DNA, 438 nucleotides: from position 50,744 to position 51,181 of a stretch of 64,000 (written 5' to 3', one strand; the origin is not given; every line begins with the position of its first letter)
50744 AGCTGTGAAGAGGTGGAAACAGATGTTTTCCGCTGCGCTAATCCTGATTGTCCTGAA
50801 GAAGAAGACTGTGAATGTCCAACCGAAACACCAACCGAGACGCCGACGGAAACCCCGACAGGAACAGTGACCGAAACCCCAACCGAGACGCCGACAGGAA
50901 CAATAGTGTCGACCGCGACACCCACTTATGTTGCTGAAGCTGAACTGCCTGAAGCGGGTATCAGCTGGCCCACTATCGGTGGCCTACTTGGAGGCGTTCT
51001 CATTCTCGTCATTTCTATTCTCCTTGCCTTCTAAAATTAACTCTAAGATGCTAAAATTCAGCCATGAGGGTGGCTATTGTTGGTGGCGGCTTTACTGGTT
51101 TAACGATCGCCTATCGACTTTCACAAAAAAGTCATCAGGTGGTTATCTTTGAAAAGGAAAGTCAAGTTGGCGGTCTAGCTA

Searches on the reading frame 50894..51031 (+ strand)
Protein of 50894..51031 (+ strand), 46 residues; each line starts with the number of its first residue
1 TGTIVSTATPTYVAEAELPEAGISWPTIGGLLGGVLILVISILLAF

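Call 79: search_protein_families(library=pfam, proteins=[window:50894-51031:+], max_evalue=10)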
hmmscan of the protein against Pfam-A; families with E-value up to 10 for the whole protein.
seq(46 aa): 1 family
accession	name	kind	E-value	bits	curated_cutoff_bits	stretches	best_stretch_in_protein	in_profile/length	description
PF00746.26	Gram_pos_anchor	-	0.16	12.4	20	1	14-46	5-36/43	LPXTG cell wall anchor motif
